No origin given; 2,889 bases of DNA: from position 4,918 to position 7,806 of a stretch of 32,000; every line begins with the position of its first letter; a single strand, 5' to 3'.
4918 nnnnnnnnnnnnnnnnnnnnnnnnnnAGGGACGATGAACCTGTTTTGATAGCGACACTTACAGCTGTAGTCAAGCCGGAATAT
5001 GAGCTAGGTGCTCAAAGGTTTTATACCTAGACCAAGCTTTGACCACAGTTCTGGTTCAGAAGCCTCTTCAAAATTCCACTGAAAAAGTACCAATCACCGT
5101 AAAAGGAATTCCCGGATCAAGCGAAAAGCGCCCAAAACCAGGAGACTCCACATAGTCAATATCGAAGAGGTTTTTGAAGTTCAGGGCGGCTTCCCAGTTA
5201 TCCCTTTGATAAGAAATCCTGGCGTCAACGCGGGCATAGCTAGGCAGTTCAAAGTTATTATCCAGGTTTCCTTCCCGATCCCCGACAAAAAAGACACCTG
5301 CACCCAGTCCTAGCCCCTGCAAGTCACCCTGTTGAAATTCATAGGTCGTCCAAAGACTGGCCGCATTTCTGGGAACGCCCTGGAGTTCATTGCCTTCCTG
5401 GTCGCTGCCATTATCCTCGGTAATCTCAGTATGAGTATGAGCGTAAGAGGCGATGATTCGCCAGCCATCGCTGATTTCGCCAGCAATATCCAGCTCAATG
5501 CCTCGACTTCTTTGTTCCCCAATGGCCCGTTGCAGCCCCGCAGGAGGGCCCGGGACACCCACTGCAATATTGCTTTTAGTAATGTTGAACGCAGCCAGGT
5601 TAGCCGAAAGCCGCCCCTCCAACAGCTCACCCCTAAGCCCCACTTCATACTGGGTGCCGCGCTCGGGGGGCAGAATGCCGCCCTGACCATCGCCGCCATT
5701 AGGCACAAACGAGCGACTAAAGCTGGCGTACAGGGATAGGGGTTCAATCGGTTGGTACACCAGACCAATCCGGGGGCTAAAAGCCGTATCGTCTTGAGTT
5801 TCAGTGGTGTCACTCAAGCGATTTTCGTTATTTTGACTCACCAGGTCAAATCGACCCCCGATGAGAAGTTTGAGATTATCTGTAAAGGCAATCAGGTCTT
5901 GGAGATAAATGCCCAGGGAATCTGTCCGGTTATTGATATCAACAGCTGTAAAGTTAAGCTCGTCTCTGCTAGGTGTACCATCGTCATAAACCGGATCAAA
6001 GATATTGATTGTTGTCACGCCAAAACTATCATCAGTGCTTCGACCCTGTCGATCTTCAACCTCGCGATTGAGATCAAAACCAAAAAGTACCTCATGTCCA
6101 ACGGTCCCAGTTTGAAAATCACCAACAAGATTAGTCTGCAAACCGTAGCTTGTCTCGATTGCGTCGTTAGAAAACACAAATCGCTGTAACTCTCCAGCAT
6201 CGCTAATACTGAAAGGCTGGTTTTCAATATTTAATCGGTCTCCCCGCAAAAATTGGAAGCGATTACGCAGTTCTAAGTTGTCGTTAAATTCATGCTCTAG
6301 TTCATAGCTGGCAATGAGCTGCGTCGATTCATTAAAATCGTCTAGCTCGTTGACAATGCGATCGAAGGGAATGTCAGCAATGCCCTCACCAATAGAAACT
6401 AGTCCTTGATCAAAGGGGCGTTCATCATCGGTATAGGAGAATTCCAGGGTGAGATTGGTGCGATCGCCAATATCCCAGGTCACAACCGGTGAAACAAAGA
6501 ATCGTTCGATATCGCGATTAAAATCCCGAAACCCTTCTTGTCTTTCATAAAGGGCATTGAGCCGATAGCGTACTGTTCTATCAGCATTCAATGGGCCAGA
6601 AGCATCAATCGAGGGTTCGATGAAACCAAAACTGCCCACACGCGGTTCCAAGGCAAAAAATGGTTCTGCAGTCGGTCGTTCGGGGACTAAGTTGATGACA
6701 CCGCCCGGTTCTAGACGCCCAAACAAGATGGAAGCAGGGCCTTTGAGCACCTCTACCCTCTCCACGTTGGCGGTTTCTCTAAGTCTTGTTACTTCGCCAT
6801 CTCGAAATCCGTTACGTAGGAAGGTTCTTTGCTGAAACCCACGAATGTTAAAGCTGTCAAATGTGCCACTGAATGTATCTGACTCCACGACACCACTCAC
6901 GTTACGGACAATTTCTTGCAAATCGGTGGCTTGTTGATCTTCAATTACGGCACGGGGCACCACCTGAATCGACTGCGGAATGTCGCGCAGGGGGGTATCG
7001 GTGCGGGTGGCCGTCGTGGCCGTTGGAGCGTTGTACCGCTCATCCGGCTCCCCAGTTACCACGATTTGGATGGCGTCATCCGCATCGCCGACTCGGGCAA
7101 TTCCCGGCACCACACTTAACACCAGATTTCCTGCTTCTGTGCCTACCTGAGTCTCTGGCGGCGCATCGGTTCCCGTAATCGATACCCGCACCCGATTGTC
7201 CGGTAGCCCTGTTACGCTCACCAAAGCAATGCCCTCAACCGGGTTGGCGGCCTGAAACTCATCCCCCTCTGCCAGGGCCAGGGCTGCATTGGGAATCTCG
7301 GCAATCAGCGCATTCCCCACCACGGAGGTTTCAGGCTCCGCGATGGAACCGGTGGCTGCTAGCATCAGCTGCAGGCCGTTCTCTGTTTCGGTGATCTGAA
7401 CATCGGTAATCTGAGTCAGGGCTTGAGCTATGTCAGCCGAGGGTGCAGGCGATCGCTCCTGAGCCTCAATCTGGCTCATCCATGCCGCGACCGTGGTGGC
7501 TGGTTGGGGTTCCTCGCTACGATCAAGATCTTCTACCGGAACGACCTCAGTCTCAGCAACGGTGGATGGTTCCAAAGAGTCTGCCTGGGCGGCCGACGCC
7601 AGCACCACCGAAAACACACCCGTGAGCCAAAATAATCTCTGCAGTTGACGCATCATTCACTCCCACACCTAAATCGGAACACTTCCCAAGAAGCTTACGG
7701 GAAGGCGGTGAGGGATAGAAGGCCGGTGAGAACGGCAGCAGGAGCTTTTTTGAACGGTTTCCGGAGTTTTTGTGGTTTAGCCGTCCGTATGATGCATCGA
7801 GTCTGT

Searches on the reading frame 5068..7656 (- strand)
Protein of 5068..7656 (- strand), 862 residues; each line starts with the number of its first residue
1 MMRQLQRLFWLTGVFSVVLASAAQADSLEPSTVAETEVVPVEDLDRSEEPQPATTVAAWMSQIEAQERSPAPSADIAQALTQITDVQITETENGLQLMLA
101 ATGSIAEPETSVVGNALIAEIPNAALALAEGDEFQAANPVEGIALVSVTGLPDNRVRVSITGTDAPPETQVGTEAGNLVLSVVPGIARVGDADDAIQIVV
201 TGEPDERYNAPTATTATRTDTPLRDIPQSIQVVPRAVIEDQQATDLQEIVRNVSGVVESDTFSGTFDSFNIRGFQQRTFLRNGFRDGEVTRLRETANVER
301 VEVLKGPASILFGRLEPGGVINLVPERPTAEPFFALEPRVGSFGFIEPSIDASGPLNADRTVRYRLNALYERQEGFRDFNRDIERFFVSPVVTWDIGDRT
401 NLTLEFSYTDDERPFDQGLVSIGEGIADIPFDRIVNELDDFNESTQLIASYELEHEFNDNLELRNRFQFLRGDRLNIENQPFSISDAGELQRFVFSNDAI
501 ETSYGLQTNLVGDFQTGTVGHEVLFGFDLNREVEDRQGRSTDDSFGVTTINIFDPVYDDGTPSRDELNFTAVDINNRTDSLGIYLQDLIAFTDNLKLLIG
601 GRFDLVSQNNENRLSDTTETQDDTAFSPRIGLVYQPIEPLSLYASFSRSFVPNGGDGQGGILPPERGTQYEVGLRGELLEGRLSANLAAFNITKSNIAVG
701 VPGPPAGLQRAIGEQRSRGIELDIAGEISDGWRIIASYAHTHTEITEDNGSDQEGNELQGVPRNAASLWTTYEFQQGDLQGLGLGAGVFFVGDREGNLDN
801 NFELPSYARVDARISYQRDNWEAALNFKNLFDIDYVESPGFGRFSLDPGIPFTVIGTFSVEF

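Call 12: search_protein_families(library=pfam, proteins=[window:5068-7656:-])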
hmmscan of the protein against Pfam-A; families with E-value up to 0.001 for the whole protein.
window:5068-7656:- (862 aa): 4 families
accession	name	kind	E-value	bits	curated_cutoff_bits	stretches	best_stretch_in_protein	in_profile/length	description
PF00593.30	TonB_dep_Rec_b-barrel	-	2.6e-74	252.1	27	1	393-830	1-436/436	TonB dependent receptor-like, beta-barrel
PF07715.20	Plug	-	3.1e-25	89.2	23.9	1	223-320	2-107/107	TonB-dependent Receptor Plug Domain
PF11741.13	AMIN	-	2.8e-08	34.2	20.5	1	85-180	1-99/101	AMIN domain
PF25183.1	OMP_b-brl_4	-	0.00012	21.1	30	0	513-612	291-399/838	Outer membrane beta barrel domain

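Call 49: search_protein_families(library=ncbifam, proteins=[window:5068-7656:-], max_evalue=0.00001)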
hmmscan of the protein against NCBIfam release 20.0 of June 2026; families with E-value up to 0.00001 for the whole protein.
window:5068-7656:- (862 aa): 22 families
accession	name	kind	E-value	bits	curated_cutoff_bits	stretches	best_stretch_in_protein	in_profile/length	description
TIGR01783.1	TonB-siderophor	subfamily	1.3e-132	443.7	223.5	1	225-862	1-649/649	TonB-dependent siderophore receptor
NF010651.0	PRK14050.1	equivalog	1.1e-96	324.7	884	1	203-838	56-707/730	TonB-dependent siderophore receptor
NF007465.0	PRK10044.1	equivalog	1.6e-94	317.6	803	1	207-838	60-703/726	ferrichrome porin FhuA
NF047944.1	FoxamRcptFoxA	equivalog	1e-84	285.2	1300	1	210-838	38-674/697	ferrioxamine B receptor FoxA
NF010650.0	PRK14049.1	equivalog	9.8e-79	265.3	904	1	206-819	62-682/729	ferrioxamine B receptor precursor protein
NF007349.0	PRK09840.1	equivalog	3.7e-59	200.5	686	2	196-606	42-473/760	catecholate siderophore receptor Fiu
NF049960.1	siderphRecptFauA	equivalog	7.9e-52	176.6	900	1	203-841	54-707/727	TonB-dependent alcaligin siderophore receptor FauA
NF007447.0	PRK10003.1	equivalog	9.9e-42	143.1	666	2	519-836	393-704/727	ferric-rhodotorulic acid/ferric-coprogen receptor FhuE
TIGR01785.1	TonB-hemin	subfamily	5.6e-31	107.7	316.85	2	500-838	303-657/677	TonB-dependent heme/hemoglobin receptor family protein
TIGR01786.1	TonB-hemlactrns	subfamily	4.2e-22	78.3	323.75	2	501-837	330-688/719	TonB-dependent hemoglobin/transferrin/lactoferrin family receptor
TIGR01779.1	TonB-B12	equivalog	1.2e-20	73.6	599.7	2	213-376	32-202/614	TonB-dependent vitamin B12 receptor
NF041535.1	TonB_rec_PqqU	equivalog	5.6e-18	64.6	1200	1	295-838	100-646/676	TonB-dependent receptor PqqU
NF053590.1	TonB_dep_TOL0244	equivalog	2.5e-12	46.2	645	1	665-837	415-582/604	TOL_0244 family TonB-dependent receptor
NF010038.0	PRK13513.1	equivalog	4e-11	42.2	942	1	213-326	39-165/659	ligand-gated channel protein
NF010010.0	PRK13483.1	equivalog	6.2e-10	37.7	927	0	213-325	37-162/660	ligand-gated channel protein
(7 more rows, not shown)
